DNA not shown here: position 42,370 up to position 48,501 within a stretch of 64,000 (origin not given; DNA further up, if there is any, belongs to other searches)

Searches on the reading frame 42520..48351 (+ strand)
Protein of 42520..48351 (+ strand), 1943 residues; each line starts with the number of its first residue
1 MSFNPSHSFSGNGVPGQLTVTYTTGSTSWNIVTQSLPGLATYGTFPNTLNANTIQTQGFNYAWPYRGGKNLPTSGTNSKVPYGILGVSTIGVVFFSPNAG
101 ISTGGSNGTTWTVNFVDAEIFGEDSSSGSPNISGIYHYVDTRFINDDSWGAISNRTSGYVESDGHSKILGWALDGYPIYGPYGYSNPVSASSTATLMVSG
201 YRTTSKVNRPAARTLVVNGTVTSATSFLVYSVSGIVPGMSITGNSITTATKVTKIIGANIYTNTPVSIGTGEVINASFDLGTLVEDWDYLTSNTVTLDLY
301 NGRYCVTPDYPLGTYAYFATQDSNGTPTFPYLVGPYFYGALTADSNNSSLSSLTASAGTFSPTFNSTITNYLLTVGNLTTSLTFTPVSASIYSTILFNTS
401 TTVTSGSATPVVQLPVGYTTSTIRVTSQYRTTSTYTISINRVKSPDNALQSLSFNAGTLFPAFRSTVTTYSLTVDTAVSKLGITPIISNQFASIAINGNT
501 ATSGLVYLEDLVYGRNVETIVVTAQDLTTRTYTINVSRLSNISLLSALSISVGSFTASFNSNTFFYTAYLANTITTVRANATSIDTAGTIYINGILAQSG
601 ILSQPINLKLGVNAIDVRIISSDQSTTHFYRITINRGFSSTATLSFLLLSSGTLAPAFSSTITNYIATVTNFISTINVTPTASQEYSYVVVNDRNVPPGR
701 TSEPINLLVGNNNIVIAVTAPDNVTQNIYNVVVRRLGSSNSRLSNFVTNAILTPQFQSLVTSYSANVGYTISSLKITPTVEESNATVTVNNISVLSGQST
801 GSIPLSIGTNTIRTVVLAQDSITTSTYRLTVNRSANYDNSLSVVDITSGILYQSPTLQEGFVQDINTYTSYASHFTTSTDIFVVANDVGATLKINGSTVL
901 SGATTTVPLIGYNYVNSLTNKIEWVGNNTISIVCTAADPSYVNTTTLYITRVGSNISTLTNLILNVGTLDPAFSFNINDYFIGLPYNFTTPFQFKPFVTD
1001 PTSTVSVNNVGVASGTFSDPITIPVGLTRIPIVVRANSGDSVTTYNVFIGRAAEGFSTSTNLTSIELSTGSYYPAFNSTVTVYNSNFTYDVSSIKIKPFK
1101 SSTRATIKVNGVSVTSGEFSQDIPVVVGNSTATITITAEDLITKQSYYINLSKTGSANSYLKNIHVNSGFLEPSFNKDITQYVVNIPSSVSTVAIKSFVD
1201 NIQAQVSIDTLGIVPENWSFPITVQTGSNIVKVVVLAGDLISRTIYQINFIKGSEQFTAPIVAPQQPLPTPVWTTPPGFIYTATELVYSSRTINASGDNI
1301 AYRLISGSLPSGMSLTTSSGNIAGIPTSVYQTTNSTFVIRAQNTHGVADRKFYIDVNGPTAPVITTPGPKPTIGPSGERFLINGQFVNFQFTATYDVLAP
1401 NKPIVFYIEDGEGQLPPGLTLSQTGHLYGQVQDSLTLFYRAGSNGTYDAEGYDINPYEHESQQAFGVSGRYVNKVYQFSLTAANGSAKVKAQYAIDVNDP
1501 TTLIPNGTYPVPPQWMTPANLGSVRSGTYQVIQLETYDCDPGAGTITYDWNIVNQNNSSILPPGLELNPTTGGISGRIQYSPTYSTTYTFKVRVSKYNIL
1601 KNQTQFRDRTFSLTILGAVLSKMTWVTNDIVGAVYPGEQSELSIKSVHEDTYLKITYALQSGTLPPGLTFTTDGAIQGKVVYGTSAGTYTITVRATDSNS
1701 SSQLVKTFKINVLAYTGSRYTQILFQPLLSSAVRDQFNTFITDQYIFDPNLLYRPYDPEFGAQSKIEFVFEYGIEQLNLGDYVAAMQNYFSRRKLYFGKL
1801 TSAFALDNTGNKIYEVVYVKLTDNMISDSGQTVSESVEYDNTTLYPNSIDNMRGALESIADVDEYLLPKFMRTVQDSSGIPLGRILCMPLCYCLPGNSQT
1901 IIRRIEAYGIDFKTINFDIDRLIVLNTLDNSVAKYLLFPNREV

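Call 14: search_protein_families(library=phrogs, proteins=[window:42520-48351:+], max_evalue=0.001)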
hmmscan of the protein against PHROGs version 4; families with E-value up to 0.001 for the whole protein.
window:42520-48351:+ (1943 aa): 6 families
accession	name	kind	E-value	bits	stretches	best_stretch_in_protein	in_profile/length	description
phrog_25852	-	head and packaging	1e-44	154.1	3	77-210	157-304/532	virion structural protein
phrog_708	-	tail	5.8e-37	127.9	3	272-343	682-752/1383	baseplate wedge subunit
phrog_4406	-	head and packaging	1.3e-29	102.7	2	275-348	805-880/3231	virion structural protein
phrog_2576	-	unknown function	2.3e-27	96.6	2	30-205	16-207/587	-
phrog_2885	-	tail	4.8e-23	80.5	2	276-352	1276-1356/4179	baseplate wedge subunit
phrog_701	-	head and packaging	6.1e-21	72.9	2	262-339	1471-1548/6136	virion structural protein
